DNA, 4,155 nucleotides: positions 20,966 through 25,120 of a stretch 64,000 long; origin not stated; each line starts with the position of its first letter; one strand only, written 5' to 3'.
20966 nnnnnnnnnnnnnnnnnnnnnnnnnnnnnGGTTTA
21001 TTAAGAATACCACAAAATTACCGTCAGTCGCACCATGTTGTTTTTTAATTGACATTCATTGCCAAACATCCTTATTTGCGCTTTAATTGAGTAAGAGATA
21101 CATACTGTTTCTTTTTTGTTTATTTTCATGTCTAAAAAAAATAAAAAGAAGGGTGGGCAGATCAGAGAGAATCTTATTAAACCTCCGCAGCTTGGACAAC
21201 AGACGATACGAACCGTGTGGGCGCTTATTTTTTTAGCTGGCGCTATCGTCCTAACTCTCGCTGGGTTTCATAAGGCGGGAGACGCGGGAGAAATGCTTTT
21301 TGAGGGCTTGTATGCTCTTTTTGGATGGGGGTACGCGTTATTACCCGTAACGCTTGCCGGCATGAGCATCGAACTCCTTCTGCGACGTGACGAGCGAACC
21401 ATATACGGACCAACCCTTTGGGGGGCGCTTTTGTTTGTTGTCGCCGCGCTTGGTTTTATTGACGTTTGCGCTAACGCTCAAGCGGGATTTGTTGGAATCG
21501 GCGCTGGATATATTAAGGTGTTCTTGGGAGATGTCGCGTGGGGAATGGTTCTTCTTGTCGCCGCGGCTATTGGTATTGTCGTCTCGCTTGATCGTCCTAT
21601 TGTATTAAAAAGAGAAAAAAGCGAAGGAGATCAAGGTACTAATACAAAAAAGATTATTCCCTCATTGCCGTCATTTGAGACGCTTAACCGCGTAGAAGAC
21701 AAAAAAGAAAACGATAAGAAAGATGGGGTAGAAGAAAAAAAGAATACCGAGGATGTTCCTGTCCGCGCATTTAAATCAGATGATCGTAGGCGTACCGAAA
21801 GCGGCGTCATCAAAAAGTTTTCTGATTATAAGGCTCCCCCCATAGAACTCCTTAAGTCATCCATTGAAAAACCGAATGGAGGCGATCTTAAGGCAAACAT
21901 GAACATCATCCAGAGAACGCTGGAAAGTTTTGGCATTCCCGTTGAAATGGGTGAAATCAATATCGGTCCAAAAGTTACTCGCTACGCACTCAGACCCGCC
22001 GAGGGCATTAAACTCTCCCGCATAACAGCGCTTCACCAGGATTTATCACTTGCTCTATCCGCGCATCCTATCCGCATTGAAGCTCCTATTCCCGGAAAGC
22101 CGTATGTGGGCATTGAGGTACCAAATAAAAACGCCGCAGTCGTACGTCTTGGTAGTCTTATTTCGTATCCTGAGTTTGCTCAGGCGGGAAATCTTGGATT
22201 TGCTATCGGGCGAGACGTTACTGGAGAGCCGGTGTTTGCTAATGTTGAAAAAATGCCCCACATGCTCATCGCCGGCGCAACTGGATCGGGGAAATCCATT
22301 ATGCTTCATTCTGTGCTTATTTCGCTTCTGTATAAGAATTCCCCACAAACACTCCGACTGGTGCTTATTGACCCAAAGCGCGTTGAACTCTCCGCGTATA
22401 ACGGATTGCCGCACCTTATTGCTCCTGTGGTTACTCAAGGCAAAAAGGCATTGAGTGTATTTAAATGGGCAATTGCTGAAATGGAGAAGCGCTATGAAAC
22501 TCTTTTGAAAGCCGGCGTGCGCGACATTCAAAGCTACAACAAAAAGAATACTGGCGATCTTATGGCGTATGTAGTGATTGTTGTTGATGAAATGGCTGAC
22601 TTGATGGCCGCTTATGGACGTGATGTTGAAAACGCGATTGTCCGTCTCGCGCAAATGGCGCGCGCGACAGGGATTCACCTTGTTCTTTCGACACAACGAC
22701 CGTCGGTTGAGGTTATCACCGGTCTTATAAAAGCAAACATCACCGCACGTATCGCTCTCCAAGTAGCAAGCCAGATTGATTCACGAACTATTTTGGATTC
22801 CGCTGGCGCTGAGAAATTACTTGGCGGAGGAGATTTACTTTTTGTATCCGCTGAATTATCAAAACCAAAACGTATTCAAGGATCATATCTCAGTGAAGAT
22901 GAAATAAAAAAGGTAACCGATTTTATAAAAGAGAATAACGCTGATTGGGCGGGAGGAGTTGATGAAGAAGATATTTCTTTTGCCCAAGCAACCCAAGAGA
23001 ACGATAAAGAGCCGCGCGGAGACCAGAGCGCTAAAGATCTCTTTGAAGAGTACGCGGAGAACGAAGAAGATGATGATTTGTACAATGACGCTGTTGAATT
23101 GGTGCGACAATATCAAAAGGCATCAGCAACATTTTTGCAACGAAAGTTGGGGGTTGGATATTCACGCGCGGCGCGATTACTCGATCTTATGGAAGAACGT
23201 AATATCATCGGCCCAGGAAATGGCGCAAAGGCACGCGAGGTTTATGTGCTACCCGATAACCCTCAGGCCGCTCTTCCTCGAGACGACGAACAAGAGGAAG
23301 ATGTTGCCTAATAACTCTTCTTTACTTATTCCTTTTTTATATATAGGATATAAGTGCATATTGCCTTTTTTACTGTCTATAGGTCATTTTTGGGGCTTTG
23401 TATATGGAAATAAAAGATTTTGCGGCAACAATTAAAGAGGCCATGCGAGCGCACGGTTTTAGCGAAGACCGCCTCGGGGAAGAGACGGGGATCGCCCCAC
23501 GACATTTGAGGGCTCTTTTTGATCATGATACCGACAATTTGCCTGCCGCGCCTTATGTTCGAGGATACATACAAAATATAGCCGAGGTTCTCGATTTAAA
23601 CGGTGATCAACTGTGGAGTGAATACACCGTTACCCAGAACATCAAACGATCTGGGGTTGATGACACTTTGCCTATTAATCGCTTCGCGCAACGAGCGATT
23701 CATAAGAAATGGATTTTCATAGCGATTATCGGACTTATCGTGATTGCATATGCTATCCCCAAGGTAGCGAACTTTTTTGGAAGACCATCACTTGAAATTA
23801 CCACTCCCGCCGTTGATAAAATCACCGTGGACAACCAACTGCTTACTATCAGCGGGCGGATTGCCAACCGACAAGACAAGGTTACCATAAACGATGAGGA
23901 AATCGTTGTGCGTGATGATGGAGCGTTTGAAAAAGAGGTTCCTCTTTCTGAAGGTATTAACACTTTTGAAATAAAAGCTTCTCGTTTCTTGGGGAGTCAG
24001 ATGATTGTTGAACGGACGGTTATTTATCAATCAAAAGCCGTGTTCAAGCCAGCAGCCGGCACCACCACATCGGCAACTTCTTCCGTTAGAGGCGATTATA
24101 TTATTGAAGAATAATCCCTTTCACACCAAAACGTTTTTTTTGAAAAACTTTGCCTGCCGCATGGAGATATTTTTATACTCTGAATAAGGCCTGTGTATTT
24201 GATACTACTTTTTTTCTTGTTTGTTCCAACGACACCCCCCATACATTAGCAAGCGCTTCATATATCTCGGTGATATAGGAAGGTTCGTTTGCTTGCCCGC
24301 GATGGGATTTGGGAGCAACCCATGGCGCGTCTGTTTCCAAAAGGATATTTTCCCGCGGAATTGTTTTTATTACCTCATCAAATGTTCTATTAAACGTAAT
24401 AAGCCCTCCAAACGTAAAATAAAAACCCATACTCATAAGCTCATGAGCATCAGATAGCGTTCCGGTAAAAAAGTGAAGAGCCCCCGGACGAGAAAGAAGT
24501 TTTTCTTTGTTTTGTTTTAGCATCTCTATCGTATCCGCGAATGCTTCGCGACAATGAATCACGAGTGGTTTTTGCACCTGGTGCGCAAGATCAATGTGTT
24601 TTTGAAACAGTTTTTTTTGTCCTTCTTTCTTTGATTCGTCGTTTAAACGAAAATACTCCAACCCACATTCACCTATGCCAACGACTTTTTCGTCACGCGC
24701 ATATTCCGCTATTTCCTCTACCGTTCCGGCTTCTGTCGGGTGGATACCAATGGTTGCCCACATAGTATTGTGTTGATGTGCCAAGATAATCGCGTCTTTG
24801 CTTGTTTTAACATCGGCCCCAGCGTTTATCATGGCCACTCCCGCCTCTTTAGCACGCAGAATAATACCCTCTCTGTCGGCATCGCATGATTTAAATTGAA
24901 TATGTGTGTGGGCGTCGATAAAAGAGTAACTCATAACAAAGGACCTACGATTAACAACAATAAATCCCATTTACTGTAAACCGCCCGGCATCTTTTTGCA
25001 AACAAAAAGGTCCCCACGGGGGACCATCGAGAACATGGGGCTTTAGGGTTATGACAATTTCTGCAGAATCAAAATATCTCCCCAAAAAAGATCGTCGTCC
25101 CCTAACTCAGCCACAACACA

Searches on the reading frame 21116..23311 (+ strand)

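Call 11: search_protein_families(library=pfam, proteins=[window:21116-23311:+], max_evalue=0.001)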
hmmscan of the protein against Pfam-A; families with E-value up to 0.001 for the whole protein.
window:21116-23311:+ (731 aa): 6 families
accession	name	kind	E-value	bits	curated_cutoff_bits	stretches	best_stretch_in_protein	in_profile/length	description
PF01580.24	FtsK_SpoIIIE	-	1.7e-53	181.8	24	1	359-531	17-221/221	FtsK/SpoIIIE family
PF17854.6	FtsK_alpha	-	4.6e-28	97.8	22.9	1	241-337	2-101/101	FtsK alpha domain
PF09397.16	FtsK_gamma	-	1.7e-23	82.5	30.6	1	650-711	1-62/63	Ftsk gamma domain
PF20703.3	nSTAND1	-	3.1e-06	27.5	27.1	1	364-525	17-158/379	Novel STAND NTPase 1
PF01935.23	DUF87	-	0.00022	21.9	23.2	1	371-420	12-60/220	Helicase HerA, central domain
PF13401.12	AAA_22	-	0.00035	21.3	27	1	382-528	7-124/130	AAA domain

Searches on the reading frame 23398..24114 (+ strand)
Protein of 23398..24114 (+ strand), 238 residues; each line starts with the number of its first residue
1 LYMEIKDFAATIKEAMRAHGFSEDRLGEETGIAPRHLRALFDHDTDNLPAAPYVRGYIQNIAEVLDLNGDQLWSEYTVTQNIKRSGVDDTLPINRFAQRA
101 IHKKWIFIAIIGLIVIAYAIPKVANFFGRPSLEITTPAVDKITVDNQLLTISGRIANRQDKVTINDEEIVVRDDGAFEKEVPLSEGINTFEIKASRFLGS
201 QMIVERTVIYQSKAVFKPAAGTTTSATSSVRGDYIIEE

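Call 11: search_protein_families(library=pfam, proteins=[window:23398-24114:+], max_evalue=0.001)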
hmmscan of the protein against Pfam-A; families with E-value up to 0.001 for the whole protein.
window:23398-24114:+ (238 aa): 2 families
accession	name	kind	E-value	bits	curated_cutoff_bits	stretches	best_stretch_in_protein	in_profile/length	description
PF09136.16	Glucodextran_B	-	1.3e-12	47.9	27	1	130-209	1-80/83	Glucodextranase, domain B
PF13413.12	HTH_25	-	6.4e-11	42.4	24.6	1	18-72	8-62/62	Helix-turn-helix domain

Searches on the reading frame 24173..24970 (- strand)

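Call 11: search_protein_families(library=pfam, proteins=[window:24173-24970:-], max_evalue=0.001)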
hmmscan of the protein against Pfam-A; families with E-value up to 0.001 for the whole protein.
window:24173-24970:- (265 aa): 1 family
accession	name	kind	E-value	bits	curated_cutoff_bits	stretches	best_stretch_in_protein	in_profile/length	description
PF01026.27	TatD_DNase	-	7.7e-73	245.4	27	1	18-264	1-253/253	TatD related DNase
